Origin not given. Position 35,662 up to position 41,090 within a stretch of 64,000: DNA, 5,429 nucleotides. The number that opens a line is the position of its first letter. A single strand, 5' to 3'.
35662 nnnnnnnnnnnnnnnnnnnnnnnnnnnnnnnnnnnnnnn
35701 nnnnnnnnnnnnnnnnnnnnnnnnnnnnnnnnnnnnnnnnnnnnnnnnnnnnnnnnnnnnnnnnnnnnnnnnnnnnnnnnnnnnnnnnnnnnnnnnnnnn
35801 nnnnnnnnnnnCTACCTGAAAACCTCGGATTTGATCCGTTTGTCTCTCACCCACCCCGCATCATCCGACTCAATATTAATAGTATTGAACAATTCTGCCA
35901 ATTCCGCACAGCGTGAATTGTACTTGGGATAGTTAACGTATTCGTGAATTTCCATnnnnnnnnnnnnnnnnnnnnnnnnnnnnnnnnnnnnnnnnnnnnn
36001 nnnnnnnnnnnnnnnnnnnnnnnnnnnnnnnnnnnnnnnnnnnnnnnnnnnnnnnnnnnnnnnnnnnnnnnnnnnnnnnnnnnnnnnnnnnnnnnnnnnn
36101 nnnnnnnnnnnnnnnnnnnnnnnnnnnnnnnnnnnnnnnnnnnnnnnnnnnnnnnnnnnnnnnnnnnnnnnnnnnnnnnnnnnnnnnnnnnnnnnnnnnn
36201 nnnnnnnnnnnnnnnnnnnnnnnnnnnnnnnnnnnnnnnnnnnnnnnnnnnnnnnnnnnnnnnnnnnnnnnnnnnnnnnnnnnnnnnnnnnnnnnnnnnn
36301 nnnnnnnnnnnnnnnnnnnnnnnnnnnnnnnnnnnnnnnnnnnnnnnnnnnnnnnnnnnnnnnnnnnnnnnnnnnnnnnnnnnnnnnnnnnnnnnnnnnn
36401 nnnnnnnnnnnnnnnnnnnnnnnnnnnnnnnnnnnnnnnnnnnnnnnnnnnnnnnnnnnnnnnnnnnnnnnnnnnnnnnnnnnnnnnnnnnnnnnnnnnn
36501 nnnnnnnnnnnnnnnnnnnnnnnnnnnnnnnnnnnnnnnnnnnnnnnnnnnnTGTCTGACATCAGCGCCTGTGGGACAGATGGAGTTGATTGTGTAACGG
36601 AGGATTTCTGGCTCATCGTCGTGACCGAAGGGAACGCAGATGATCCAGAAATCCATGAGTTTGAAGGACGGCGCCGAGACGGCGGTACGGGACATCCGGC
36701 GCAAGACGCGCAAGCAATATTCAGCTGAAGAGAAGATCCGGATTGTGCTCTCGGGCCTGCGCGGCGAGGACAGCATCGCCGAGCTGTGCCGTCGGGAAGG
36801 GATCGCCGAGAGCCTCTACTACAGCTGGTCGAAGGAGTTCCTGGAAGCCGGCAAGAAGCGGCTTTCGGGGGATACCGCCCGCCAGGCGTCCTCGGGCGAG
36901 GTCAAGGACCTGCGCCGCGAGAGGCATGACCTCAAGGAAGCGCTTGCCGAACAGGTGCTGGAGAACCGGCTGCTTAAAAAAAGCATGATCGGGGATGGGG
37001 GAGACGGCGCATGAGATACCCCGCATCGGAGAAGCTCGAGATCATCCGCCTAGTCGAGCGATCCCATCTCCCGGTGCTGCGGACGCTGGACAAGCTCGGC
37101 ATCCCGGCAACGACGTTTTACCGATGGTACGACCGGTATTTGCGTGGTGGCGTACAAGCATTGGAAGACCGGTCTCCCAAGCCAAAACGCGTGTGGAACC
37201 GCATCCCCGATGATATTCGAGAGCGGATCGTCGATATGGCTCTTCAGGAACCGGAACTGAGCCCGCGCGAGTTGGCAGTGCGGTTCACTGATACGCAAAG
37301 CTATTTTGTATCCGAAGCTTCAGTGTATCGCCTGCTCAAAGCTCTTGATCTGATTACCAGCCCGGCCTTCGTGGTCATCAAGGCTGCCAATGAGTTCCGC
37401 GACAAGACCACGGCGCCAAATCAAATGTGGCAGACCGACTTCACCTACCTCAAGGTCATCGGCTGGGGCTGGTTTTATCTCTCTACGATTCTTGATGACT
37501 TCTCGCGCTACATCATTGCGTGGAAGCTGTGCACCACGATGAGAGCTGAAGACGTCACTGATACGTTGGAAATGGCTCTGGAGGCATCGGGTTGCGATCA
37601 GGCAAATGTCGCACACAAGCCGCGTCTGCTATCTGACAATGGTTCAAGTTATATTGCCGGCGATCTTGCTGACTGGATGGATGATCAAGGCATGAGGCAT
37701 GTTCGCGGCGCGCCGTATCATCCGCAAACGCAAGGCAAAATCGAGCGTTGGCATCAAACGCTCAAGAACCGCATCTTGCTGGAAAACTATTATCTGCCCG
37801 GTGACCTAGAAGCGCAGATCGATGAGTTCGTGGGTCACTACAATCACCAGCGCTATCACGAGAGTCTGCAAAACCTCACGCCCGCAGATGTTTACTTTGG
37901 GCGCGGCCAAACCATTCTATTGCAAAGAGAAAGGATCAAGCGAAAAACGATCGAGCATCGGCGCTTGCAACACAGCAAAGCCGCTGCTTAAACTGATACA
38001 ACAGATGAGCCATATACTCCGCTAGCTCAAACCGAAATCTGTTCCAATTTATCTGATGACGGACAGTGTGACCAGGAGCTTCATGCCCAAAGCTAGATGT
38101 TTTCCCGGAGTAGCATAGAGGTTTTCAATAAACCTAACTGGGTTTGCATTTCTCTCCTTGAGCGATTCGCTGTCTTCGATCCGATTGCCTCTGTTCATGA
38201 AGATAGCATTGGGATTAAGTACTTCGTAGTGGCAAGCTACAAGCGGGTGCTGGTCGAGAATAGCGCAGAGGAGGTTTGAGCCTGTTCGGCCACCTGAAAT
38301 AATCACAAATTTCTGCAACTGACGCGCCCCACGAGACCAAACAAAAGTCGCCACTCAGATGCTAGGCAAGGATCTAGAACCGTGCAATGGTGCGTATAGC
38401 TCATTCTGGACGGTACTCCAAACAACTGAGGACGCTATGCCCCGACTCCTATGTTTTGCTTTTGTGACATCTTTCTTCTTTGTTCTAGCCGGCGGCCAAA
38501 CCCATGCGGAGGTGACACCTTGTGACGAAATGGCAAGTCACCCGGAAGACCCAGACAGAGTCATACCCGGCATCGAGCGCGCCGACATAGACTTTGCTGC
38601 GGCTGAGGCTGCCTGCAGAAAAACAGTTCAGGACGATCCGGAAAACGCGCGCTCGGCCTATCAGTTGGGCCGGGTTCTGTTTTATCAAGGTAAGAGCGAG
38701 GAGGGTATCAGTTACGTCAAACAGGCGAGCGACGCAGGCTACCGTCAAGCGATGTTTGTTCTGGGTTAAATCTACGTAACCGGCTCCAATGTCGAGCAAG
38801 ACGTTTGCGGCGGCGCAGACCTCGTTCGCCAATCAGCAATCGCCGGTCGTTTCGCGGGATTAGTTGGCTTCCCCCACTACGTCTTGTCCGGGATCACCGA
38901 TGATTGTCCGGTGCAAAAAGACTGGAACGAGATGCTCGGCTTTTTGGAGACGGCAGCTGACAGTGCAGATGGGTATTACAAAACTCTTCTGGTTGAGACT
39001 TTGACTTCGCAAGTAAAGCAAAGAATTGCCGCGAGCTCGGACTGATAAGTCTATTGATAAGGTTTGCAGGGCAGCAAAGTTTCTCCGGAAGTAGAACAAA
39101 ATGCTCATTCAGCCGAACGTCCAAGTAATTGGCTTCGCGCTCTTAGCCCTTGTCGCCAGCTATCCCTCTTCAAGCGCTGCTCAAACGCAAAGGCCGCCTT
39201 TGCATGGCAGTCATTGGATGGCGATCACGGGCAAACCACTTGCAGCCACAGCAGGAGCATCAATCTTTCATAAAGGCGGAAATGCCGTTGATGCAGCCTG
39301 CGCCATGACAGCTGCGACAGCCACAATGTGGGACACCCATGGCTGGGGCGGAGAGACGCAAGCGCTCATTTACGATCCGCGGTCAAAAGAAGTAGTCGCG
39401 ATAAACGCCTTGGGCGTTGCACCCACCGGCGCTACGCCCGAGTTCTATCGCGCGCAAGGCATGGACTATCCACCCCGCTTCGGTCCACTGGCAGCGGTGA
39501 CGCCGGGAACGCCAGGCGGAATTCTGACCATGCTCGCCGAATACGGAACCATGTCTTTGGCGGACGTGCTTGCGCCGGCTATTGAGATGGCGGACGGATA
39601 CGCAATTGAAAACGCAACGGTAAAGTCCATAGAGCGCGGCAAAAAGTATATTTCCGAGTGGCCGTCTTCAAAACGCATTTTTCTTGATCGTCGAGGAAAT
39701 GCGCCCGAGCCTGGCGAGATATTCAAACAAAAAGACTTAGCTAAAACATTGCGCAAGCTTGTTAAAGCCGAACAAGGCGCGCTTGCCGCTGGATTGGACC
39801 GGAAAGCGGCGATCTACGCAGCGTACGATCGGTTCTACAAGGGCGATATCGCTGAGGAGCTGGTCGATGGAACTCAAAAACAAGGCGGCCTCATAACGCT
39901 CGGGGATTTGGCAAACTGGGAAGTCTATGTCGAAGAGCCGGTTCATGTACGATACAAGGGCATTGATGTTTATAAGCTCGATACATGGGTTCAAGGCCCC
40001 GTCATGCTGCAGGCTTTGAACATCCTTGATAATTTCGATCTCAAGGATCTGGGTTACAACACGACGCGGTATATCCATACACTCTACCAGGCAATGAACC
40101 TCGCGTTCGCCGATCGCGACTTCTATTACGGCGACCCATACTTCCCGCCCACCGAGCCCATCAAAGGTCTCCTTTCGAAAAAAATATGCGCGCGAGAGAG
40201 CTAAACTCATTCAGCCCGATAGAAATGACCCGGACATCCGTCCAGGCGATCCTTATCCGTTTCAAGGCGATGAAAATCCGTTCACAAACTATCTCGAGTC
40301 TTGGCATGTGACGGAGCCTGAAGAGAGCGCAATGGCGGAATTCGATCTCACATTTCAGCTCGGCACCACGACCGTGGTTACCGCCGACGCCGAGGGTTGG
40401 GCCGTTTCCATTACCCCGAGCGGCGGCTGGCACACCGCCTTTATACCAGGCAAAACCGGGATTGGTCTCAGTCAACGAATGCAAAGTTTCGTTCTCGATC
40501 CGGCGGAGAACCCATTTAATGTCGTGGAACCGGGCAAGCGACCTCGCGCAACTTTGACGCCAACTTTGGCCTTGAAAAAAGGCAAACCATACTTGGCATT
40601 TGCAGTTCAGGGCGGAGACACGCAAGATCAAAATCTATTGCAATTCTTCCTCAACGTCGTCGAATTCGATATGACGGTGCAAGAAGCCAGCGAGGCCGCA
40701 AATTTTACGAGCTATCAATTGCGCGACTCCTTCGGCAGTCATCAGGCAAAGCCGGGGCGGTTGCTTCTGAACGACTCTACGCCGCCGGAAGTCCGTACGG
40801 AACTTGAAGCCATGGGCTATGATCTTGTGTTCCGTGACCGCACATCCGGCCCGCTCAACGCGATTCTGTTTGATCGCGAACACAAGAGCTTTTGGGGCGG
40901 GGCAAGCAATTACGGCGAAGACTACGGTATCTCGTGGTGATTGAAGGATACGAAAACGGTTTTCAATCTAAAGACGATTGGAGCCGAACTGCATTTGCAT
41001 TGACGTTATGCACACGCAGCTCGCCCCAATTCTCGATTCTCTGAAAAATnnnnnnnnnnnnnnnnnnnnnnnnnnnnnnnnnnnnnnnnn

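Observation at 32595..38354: Decayed RiPP (lasso-peptide-like) tailoring cluster with a truncated exporter, nucleotidyltransferase, PqqD protein, small ORF and sulfotransferase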

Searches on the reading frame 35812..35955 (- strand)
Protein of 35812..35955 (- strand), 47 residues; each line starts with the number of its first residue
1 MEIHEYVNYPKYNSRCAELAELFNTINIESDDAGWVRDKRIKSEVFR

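Call 3: search_protein_families(library=pfam, proteins=[window:35812-35955:-], max_evalue=0.01)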
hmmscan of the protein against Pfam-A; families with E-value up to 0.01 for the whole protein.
window:35812-35955:- (47 aa): 0 families

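Call 5: search_protein_families(library=ncbifam, proteins=[window:35812-35955:-], max_evalue=0.01)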
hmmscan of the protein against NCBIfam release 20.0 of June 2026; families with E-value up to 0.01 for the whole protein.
window:35812-35955:- (47 aa): 0 families

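Call 76: search_protein_representatives(protein=window:35812-35955:-)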
Query: 47 residues. Proteins with E-value up to 0.001 (for the whole library): 1; up to 1e-10: 0; up to 1e-30: 0. The best 1 are listed.
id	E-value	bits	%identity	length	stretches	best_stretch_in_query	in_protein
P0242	1.4e-06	43.5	-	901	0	-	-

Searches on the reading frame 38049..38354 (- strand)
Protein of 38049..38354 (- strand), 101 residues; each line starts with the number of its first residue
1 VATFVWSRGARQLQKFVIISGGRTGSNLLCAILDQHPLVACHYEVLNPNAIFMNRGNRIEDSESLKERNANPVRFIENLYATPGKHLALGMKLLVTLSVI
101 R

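Call 3: search_protein_families(library=pfam, proteins=[window:38049-38354:-], max_evalue=0.01)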
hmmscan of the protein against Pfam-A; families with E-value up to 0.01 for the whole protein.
window:38049-38354:- (101 aa): 1 family
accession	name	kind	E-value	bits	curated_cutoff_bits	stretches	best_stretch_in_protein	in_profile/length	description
PF13469.12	Sulfotransfer_3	-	3.2e-05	24.7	27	1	17-67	3-53/216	Sulfotransferase family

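Call 5: search_protein_families(library=ncbifam, proteins=[window:38049-38354:-], max_evalue=0.01)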
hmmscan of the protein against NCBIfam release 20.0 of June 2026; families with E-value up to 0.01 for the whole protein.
window:38049-38354:- (101 aa): 0 families

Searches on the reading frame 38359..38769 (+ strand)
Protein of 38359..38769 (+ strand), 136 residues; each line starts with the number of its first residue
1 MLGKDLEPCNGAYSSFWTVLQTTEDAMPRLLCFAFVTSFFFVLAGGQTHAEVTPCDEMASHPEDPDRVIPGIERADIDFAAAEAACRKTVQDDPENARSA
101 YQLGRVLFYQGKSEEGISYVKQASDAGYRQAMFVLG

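Call 89: search_protein_families(library=pfam, proteins=[window:38359-38769:+], max_evalue=0.0001)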
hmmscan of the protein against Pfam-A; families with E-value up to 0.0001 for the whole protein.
window:38359-38769:+ (136 aa): 1 family
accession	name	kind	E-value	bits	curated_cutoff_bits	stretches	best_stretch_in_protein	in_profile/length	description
PF13432.12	TPR_16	-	6.6e-06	26.9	32.7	0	78-123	12-57/65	Tetratricopeptide repeat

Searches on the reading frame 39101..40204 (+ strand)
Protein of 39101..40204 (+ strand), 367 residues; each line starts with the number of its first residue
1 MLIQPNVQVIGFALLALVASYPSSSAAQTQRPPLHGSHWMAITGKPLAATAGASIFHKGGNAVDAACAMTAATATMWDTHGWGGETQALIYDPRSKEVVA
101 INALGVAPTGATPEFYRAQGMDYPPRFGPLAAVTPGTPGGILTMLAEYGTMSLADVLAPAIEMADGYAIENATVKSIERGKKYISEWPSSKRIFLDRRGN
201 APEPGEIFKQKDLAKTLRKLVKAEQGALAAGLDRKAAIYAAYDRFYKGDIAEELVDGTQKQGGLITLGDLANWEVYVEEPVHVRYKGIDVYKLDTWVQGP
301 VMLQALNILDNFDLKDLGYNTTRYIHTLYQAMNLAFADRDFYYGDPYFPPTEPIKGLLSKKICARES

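Call 89: search_protein_families(library=pfam, proteins=[window:39101-40204:+], max_evalue=0.0001)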
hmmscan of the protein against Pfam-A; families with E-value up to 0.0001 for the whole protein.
window:39101-40204:+ (367 aa): 1 family
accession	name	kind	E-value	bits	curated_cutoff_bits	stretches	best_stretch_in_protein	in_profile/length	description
PF01019.26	G_glu_transpept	-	1e-73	249.4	27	1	54-364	2-299/512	Gamma-glutamyltranspeptidase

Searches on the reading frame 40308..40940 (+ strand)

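Call 89: search_protein_families(library=pfam, proteins=[window:40308-40940:+], max_evalue=0.0001)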
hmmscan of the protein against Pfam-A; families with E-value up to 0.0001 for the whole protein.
window:40308-40940:+ (210 aa): 1 family
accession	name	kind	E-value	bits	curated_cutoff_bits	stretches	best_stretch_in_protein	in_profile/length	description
PF01019.26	G_glu_transpept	-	7.4e-29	101.4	27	1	16-201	325-507/512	Gamma-glutamyltranspeptidase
